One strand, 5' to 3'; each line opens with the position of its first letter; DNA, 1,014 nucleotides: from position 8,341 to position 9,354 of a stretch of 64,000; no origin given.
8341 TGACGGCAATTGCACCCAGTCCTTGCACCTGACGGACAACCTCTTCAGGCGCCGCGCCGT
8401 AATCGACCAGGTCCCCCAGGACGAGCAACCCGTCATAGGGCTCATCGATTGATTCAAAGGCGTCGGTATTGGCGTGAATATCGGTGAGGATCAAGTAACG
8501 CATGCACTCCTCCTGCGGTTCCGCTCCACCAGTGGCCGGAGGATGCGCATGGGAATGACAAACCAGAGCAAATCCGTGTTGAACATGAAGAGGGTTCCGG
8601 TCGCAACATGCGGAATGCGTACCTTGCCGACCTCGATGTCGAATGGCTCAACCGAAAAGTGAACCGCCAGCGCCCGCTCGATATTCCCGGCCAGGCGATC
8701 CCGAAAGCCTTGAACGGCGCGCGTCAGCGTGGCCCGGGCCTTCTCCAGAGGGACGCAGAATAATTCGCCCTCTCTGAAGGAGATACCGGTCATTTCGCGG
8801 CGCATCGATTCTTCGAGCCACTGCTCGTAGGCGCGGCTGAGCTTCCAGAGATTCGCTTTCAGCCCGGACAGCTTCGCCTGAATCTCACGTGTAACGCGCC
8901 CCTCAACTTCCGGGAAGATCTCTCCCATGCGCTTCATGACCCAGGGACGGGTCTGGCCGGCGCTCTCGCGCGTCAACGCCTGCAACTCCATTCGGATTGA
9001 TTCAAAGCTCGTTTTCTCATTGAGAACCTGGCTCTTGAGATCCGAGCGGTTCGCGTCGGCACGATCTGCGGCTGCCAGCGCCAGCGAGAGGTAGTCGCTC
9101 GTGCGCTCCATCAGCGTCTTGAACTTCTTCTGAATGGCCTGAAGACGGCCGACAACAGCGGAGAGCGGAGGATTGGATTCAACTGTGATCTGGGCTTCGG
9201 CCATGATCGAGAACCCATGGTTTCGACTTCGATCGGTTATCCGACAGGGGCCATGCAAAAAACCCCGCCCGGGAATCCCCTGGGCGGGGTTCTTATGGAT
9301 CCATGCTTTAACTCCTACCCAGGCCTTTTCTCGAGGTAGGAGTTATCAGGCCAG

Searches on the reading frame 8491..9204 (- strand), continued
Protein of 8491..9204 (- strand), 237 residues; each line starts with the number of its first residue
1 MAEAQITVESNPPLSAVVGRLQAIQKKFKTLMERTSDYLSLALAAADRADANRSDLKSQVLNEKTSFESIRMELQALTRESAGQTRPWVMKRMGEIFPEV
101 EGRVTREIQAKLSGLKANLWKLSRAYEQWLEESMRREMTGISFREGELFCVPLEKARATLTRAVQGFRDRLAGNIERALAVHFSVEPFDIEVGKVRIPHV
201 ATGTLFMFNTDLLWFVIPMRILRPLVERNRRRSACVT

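Call 50: find_encoding_contigs(protein=P0059, flank=4000, max_places=2)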
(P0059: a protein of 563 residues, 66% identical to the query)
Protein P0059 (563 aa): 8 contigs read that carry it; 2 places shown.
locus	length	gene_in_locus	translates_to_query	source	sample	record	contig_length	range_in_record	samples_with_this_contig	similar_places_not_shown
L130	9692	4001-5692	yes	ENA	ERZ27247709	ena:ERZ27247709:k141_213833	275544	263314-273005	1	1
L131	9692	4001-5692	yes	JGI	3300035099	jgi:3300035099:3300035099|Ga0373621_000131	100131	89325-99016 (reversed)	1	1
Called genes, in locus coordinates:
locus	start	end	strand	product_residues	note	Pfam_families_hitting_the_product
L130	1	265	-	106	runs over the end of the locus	PF01022:HTH_5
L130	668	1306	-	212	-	-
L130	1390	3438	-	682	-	PF00009:GTP_EFTU (faint), PF00350:Dynamin_N, PF01926:MMR_HSR1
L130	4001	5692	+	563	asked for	PF00009:GTP_EFTU (faint), PF00350:Dynamin_N, PF01926:MMR_HSR1 (weak)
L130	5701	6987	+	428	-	PF03952:Enolase_N, PF00113:Enolase_C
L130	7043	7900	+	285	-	-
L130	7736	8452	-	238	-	-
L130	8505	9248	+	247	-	PF00481:PP2C, PF13672:PP2C_2, PF07228:SpoIIE (faint)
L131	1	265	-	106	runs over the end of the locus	PF01022:HTH_5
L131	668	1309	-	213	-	-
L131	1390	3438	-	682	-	PF00009:GTP_EFTU (faint), PF00350:Dynamin_N, PF01926:MMR_HSR1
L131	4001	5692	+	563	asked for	PF00009:GTP_EFTU (faint), PF00350:Dynamin_N, PF01926:MMR_HSR1 (weak)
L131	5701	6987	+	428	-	PF03952:Enolase_N, PF00113:Enolase_C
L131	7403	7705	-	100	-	-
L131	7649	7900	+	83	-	-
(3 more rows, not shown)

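Call 51: find_encoding_contigs(protein=P0081, flank=4000, max_places=2)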
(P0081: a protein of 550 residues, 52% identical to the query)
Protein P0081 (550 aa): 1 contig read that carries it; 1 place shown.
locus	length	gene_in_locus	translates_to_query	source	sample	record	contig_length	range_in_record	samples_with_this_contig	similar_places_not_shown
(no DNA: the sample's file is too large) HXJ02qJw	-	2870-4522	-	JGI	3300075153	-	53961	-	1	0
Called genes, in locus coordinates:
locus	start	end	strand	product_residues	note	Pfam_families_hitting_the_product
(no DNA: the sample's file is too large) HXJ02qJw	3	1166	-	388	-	?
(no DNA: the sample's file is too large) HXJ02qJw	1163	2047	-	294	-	PF00005:ABC_tran, PF13304:AAA_21 (weak)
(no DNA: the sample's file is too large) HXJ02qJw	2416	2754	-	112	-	-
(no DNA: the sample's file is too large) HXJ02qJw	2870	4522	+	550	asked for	PF00350:Dynamin_N, PF01926:MMR_HSR1 (faint)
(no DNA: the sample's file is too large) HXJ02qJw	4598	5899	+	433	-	PF03952:Enolase_N, PF00113:Enolase_C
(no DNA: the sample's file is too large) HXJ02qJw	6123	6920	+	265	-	-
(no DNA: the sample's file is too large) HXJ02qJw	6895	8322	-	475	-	PF17189:Glyco_hydro_30C (weak)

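Call 52: find_encoding_contigs(protein=P0085, flank=4000, max_places=2)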
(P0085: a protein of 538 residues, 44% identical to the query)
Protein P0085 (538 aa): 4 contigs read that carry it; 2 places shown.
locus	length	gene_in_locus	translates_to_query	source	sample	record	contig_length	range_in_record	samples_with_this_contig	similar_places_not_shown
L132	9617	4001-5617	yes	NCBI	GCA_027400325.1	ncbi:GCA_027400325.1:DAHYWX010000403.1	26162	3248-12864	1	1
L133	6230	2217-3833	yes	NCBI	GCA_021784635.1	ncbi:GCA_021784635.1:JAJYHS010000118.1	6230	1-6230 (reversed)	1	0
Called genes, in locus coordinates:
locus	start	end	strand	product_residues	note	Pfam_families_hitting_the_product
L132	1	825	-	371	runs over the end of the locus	-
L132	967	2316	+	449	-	-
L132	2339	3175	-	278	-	-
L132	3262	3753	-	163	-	-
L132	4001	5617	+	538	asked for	PF00350:Dynamin_N, PF01926:MMR_HSR1 (faint)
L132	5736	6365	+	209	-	PF00931:NB-ARC (faint), PF13401:AAA_22 (weak)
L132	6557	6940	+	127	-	PF02537:CRCB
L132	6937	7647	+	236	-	PF02641:DUF190, PF00543:P-II (faint), PF02641:DUF190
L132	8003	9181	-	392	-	PF01266:DAO (faint), PF21162:ETFQO_UQ-bd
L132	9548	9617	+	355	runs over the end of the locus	-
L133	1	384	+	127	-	?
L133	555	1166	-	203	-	-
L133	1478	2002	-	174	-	-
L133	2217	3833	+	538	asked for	PF00350:Dynamin_N, PF01926:MMR_HSR1 (faint)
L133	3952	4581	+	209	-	PF00931:NB-ARC (faint), PF13401:AAA_22 (weak)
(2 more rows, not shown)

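Call 53: find_encoding_contigs(protein=P0093, flank=4000, max_places=2)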
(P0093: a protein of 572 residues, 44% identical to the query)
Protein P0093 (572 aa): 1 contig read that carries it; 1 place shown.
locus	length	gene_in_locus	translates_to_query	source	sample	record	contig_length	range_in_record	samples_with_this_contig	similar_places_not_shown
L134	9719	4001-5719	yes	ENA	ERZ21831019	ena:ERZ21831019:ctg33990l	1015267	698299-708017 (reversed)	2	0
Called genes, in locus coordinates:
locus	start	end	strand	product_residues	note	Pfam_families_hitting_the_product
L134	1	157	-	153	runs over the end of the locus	PF06892:Phage_CP76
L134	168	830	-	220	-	-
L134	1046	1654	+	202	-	PF12844:HTH_19, PF13560:HTH_31, PF01381:HTH_3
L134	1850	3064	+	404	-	PF00589:Phage_integrase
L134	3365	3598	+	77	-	-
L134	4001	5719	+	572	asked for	PF00009:GTP_EFTU (faint), PF01926:MMR_HSR1 (weak), PF00350:Dynamin_N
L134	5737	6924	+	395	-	PF01306:LacY_symp, PF00083:Sugar_tr, PF07690:MFS_1, PF12832:MFS_1_like, PF07690:MFS_1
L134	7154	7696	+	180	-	PF06965:Na_H_antiport_1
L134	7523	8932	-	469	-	-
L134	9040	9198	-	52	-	-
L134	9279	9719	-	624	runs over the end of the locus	PF06808:DctM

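Call 54: find_encoding_contigs(protein=P0124, flank=4000, max_places=2)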
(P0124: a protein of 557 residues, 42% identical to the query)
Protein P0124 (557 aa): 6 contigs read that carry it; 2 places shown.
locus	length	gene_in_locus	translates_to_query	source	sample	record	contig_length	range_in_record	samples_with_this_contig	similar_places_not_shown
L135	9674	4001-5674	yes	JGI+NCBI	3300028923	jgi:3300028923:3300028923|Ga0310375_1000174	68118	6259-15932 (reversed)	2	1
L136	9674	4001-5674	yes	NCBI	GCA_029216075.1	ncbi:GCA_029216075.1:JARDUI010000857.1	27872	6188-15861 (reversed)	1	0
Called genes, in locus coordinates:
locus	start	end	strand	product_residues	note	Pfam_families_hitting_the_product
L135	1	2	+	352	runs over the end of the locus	PF13510:Fer2_4, PF10588:NADH-G_4Fe-4S_3, PF14697:Fer4_21 (weak), PF22117:Fer4_Nqo3, PF12838:Fer4_7, PF13183:Fer4_8 (weak), PF04879:Molybdop_Fe4S4, PF00384:Molybdopterin, +3 more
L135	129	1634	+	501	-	PF00384:Molybdopterin, PF01568:Molydop_binding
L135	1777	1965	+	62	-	PF00142:Fer4_NifH (weak), PF01656:CbiA, PF02374:ArsA_ATPase, PF10609:ParA (weak), PF13614:AAA_31, PF20720:nSTAND3 (weak)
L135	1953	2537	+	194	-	-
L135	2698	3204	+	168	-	PF13384:HTH_23 (weak), PF13551:HTH_29, PF13565:HTH_32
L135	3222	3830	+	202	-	PF13358:DDE_3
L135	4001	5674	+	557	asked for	PF00009:GTP_EFTU (weak), PF00350:Dynamin_N, PF01926:MMR_HSR1 (weak)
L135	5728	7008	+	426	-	PF03952:Enolase_N, PF00113:Enolase_C, PF07476:MAAL_C (weak)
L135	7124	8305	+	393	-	PF00999:Na_H_Exchanger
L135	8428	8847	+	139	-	PF00582:Usp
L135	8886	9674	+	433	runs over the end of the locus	PF07690:MFS_1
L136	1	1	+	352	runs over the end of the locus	PF13510:Fer2_4, PF10588:NADH-G_4Fe-4S_3, PF14697:Fer4_21 (weak), PF22117:Fer4_Nqo3, PF12838:Fer4_7, PF13183:Fer4_8 (weak), PF04879:Molybdop_Fe4S4, PF00384:Molybdopterin, +3 more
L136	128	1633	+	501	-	PF00384:Molybdopterin, PF01568:Molydop_binding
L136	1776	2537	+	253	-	PF00142:Fer4_NifH (faint), PF01656:CbiA, PF02374:ArsA_ATPase, PF10609:ParA (faint), PF13614:AAA_31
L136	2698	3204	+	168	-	PF13384:HTH_23 (weak), PF13551:HTH_29, PF13565:HTH_32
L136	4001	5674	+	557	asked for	PF00009:GTP_EFTU (weak), PF00350:Dynamin_N, PF01926:MMR_HSR1 (weak)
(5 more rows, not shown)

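Call 66: find_encoding_contigs(protein=P0113, flank=3000, max_places=1)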
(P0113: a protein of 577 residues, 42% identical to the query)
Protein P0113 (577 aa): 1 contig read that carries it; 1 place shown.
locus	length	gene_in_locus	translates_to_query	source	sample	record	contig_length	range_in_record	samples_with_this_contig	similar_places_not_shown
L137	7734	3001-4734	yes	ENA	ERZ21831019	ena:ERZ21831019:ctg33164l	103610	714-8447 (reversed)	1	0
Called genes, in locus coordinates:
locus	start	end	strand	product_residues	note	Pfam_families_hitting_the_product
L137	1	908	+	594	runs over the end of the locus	PF01627:Hpt, PF02895:H-kinase_dim, PF02518:HATPase_c, PF01584:CheW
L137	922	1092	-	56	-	-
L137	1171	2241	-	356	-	PF24624:Int_N (weak), PF00589:Phage_integrase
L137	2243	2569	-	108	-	PF12728:HTH_17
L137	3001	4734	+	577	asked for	PF00350:Dynamin_N, PF01926:MMR_HSR1 (weak)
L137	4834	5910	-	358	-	PF02417:Chromate_transp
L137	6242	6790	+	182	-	PF04542:Sigma70_r2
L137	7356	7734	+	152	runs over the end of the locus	PF13801:Metal_resist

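Call 67: find_encoding_contigs(protein=P0099, flank=3000, max_places=1)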
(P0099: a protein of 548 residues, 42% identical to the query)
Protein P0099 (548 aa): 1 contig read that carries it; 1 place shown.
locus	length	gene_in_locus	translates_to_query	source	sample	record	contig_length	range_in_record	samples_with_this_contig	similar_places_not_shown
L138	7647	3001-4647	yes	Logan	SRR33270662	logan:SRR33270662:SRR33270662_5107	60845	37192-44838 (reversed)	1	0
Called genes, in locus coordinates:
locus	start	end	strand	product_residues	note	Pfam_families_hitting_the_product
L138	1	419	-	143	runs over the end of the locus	PF01451:LMWPc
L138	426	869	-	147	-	PF00903:Glyoxalase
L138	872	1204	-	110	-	PF12840:HTH_20, PF01022:HTH_5 (weak)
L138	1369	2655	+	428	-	PF00654:Voltage_CLC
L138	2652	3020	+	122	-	PF02641:DUF190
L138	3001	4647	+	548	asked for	PF00350:Dynamin_N, PF01926:MMR_HSR1 (faint)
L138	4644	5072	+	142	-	PF00892:EamA, PF05653:Mg_trans_NIPA (weak)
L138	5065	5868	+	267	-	PF01569:PAP2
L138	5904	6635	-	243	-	-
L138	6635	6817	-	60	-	-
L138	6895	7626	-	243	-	PF00106:adh_short, PF08659:KR, PF13561:adh_short_C2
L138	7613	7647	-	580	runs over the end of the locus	PF02518:HATPase_c, PF13581:HATPase_c_2 (faint), PF14501:HATPase_c_5 (weak)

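Call 68: find_encoding_contigs(protein=P0119, flank=3000, max_places=1)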
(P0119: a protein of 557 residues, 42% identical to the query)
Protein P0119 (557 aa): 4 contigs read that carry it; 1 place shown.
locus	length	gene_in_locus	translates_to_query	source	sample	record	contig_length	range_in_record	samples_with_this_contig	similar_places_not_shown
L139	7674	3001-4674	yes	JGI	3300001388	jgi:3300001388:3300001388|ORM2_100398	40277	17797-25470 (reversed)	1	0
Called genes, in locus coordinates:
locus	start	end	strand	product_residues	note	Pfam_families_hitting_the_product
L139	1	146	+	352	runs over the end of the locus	PF13510:Fer2_4, PF10588:NADH-G_4Fe-4S_3, PF14697:Fer4_21 (weak), PF22117:Fer4_Nqo3, PF12838:Fer4_7, PF00037:Fer4 (weak), PF04879:Molybdop_Fe4S4, PF00384:Molybdopterin, +2 more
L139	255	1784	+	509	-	PF00384:Molybdopterin, PF01568:Molydop_binding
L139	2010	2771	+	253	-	PF00142:Fer4_NifH (faint), PF01656:CbiA, PF02374:ArsA_ATPase (weak), PF10609:ParA (faint), PF13614:AAA_31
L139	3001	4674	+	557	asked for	PF00009:GTP_EFTU (weak), PF00350:Dynamin_N, PF01926:MMR_HSR1 (weak)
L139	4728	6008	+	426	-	PF03952:Enolase_N, PF00113:Enolase_C, PF07476:MAAL_C (weak)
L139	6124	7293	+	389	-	PF00999:Na_H_Exchanger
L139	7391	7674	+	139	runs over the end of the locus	PF00582:Usp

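Call 73: search_solved_structures(query=L123:3998-5671:+, max_evalue=0.01)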
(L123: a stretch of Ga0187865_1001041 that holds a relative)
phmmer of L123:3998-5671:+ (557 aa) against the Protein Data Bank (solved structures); distinct sequences matched with E-value up to 0.01: 7.
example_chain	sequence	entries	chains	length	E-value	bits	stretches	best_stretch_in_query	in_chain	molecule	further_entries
5owv_C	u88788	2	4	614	1.6e-12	50.1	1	43-258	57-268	GTP-binding protein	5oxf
6j72_A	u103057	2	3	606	1.1e-09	40.7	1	23-223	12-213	Isoniazid inducible gene protein IniA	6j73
5owv_A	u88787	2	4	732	3.9e-09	38.9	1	51-114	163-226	GTP-binding protein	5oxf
2j68_A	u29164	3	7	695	2.7e-08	36.1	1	48-174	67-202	BACTERIAL DYNAMIN-LIKE PROTEIN | DYNAMIN FAMILY PROTEIN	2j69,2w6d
7am2_BU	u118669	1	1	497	0.00058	21.9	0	49-78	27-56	GTPase Der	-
7aoi_XL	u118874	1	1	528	0.0015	20.5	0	148-246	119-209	GTP-binding protein, putative,mt-EngA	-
6yxx_EA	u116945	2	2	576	0.002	20.1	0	148-246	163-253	mt-EngA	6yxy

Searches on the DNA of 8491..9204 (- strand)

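Call 23: search_rna_families(sources=[L121, L102], threshold=gathering, show_alignments=2)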
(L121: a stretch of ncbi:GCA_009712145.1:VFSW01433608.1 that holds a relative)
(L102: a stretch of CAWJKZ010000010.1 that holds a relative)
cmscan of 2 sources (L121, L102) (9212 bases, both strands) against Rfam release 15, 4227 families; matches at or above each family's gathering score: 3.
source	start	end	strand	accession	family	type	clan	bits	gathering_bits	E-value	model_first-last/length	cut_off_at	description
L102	1524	1578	+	RF03057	nhaA-I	Cis-reg; riboswitch;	-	50.4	37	7.8e-08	1-55/55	no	nhaA-I RNA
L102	2167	2231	+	RF01734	Fluoride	Cis-reg; riboswitch;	-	45.6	34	2.8e-10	1-64/64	no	Fluoride riboswitch aptamer (crcB RNA motif)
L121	35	96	+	RF01734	Fluoride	Cis-reg; riboswitch;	-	45.5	34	3e-10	1-64/64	no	Fluoride riboswitch aptamer (crcB RNA motif)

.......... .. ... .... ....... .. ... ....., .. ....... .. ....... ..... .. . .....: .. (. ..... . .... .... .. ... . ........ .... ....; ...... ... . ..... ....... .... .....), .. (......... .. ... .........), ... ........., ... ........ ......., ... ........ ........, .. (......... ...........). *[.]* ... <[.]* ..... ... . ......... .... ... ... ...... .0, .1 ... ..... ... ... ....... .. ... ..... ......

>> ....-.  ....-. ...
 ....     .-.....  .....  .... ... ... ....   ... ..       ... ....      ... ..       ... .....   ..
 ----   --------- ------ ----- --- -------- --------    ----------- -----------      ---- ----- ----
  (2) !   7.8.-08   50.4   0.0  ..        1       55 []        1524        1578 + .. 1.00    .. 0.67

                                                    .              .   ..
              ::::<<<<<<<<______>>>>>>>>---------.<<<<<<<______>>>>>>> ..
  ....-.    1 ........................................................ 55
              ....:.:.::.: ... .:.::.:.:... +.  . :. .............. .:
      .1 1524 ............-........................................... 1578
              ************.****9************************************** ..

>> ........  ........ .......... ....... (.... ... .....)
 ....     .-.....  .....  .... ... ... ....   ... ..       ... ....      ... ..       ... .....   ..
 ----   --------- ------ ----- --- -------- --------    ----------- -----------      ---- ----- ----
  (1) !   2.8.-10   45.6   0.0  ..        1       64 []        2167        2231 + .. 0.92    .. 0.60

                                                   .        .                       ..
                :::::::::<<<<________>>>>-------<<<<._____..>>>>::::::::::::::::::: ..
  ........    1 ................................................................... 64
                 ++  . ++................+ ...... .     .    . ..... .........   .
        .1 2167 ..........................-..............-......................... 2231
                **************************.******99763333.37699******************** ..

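Call 26: search_rna_families(sources=[L123, L124, L125, L126], threshold=gathering, show_alignments=4)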
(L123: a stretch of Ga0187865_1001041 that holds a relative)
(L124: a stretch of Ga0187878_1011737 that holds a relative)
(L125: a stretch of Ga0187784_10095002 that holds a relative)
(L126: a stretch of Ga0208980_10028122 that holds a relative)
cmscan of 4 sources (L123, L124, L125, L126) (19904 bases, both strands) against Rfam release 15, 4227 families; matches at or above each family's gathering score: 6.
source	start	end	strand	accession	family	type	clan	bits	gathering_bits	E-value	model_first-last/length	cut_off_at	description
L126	756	816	+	RF01734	Fluoride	Cis-reg; riboswitch;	-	55.4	34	3.8e-13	1-64/64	no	Fluoride riboswitch aptamer (crcB RNA motif)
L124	234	295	+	RF01734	Fluoride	Cis-reg; riboswitch;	-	50.7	34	1.3e-11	1-64/64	no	Fluoride riboswitch aptamer (crcB RNA motif)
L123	3847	3908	+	RF01734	Fluoride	Cis-reg; riboswitch;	-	49.7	34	2.9e-11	1-64/64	no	Fluoride riboswitch aptamer (crcB RNA motif)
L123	1297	1360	-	RF01734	Fluoride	Cis-reg; riboswitch;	-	45.2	34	8.4e-10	1-64/64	no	Fluoride riboswitch aptamer (crcB RNA motif)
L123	1485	1569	+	RF01734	Fluoride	Cis-reg; riboswitch;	-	44.9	34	1.1e-09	1-64/64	no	Fluoride riboswitch aptamer (crcB RNA motif)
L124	4215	4289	-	RF00029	Intron_gpII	Intron;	-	40.4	40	5.4e-05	1-77/77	no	Group II catalytic intron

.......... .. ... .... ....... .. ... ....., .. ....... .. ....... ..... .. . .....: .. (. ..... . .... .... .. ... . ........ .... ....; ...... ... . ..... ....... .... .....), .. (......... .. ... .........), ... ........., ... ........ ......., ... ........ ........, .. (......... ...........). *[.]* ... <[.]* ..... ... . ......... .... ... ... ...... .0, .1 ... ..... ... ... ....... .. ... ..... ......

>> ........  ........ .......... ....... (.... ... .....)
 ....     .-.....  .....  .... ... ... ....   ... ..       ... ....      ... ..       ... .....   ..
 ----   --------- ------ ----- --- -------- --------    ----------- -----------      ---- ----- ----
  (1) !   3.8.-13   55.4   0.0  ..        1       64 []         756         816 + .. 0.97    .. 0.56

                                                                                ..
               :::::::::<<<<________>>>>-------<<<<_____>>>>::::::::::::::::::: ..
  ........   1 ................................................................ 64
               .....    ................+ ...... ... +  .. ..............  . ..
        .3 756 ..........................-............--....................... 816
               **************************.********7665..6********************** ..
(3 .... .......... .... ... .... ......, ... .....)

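Call 55: search_rna_families(sources=[L127, L128, L129, L130, L131, L132, L133, L134, L135, L136], threshold=gathering)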
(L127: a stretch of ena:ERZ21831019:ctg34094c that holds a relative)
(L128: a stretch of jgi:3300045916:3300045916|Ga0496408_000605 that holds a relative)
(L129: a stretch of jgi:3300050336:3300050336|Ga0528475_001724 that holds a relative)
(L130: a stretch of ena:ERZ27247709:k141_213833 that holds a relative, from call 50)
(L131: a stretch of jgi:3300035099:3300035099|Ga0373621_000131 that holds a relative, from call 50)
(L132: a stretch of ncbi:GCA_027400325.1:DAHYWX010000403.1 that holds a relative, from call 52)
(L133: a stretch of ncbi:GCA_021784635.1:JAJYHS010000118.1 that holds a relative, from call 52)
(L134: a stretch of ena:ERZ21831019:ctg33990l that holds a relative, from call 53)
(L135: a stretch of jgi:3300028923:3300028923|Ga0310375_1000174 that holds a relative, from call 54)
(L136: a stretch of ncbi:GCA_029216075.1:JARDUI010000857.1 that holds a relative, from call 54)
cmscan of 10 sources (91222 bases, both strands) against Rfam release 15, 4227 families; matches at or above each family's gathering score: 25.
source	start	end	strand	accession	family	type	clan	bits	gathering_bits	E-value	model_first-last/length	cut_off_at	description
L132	6477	6540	+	RF01734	Fluoride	Cis-reg; riboswitch;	-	56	34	1.1e-12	1-64/64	no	Fluoride riboswitch aptamer (crcB RNA motif)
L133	4693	4756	+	RF01734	Fluoride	Cis-reg; riboswitch;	-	56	34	1.1e-12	1-64/64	no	Fluoride riboswitch aptamer (crcB RNA motif)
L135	7010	7071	+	RF01734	Fluoride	Cis-reg; riboswitch;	-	55.2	34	2.1e-12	1-64/64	no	Fluoride riboswitch aptamer (crcB RNA motif)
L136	7010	7071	+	RF01734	Fluoride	Cis-reg; riboswitch;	-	55.2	34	2.1e-12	1-64/64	no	Fluoride riboswitch aptamer (crcB RNA motif)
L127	1333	1396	-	RF01734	Fluoride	Cis-reg; riboswitch;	-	54.9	34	2.5e-12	1-64/64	no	Fluoride riboswitch aptamer (crcB RNA motif)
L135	3864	3925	+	RF01734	Fluoride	Cis-reg; riboswitch;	-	54.4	34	3.8e-12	1-64/64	no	Fluoride riboswitch aptamer (crcB RNA motif)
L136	3864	3925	+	RF01734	Fluoride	Cis-reg; riboswitch;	-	54.4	34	3.8e-12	1-64/64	no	Fluoride riboswitch aptamer (crcB RNA motif)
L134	7118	7171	+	RF03057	nhaA-I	Cis-reg; riboswitch;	-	51.6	37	3.8e-07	1-55/55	no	nhaA-I RNA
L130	3589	3660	-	RF01734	Fluoride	Cis-reg; riboswitch;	-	51.1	34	4.5e-11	1-64/64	no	Fluoride riboswitch aptamer (crcB RNA motif)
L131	3589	3660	-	RF01734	Fluoride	Cis-reg; riboswitch;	-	51.1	34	4.5e-11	1-64/64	no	Fluoride riboswitch aptamer (crcB RNA motif)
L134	3877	3944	+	RF01734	Fluoride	Cis-reg; riboswitch;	-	50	34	9.8e-11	1-64/64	no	Fluoride riboswitch aptamer (crcB RNA motif)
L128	3844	3905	+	RF01734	Fluoride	Cis-reg; riboswitch;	-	49.6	34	1.4e-10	1-64/64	no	Fluoride riboswitch aptamer (crcB RNA motif)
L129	3844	3905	+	RF01734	Fluoride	Cis-reg; riboswitch;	-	49.6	34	1.4e-10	1-64/64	no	Fluoride riboswitch aptamer (crcB RNA motif)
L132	3913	3986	+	RF01734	Fluoride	Cis-reg; riboswitch;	-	49.4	34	1.6e-10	1-64/64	no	Fluoride riboswitch aptamer (crcB RNA motif)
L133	2129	2202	+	RF01734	Fluoride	Cis-reg; riboswitch;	-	49.4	34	1.6e-10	1-64/64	no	Fluoride riboswitch aptamer (crcB RNA motif)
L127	3848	3910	+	RF01734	Fluoride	Cis-reg; riboswitch;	-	49.3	34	1.7e-10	1-64/64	no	Fluoride riboswitch aptamer (crcB RNA motif)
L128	3458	3521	-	RF01734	Fluoride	Cis-reg; riboswitch;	-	49.3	34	1.7e-10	1-64/64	no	Fluoride riboswitch aptamer (crcB RNA motif)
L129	3458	3521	-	RF01734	Fluoride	Cis-reg; riboswitch;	-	49.3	34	1.7e-10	1-64/64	no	Fluoride riboswitch aptamer (crcB RNA motif)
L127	1528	1612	+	RF01734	Fluoride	Cis-reg; riboswitch;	-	49.1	34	1.9e-10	1-64/64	no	Fluoride riboswitch aptamer (crcB RNA motif)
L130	3826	3888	+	RF01734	Fluoride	Cis-reg; riboswitch;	-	48.3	34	3.7e-10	1-64/64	no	Fluoride riboswitch aptamer (crcB RNA motif)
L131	3826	3888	+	RF01734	Fluoride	Cis-reg; riboswitch;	-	48.3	34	3.7e-10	1-64/64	no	Fluoride riboswitch aptamer (crcB RNA motif)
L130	9433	9495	+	RF01734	Fluoride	Cis-reg; riboswitch;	-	42.1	34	3.8e-08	1-64/64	no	Fluoride riboswitch aptamer (crcB RNA motif)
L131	9433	9495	+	RF01734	Fluoride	Cis-reg; riboswitch;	-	42.1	34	3.8e-08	1-64/64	no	Fluoride riboswitch aptamer (crcB RNA motif)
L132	5648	5715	+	RF01734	Fluoride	Cis-reg; riboswitch;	-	40.8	34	1e-07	1-64/64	no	Fluoride riboswitch aptamer (crcB RNA motif)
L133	3864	3931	+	RF01734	Fluoride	Cis-reg; riboswitch;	-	40.8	34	1e-07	1-64/64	no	Fluoride riboswitch aptamer (crcB RNA motif)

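Call 70: search_rna_families(sources=[L137, L138, L139], threshold=gathering)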
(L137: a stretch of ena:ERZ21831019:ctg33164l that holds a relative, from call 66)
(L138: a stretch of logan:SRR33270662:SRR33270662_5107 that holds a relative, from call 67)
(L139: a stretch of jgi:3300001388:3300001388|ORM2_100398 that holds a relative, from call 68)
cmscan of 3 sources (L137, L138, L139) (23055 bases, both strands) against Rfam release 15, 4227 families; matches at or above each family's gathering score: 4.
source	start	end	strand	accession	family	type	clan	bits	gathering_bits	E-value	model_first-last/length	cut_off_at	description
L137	1009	1100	+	RF01852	tRNA-Sec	Gene; tRNA;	CL00001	70.6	47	7.4e-13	1-91/91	no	Selenocysteine transfer RNA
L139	6010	6071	+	RF01734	Fluoride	Cis-reg; riboswitch;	-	55.2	34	5.3e-13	1-64/64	no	Fluoride riboswitch aptamer (crcB RNA motif)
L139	2864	2925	+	RF01734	Fluoride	Cis-reg; riboswitch;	-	54.4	34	9.5e-13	1-64/64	no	Fluoride riboswitch aptamer (crcB RNA motif)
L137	2877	2944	+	RF01734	Fluoride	Cis-reg; riboswitch;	-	53.2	34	2.3e-12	1-64/64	no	Fluoride riboswitch aptamer (crcB RNA motif)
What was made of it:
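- The exception, L138, places the gene inside a CLC / DUF190 operon (calls 67, 70). An RF01734 hit lies 15-175 nt upstream of the dynamin-family gene in 14 of 15 non-redundant loci that include upstream DNA, down to 41-45% identity (calls 23, 26, 55, 70).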
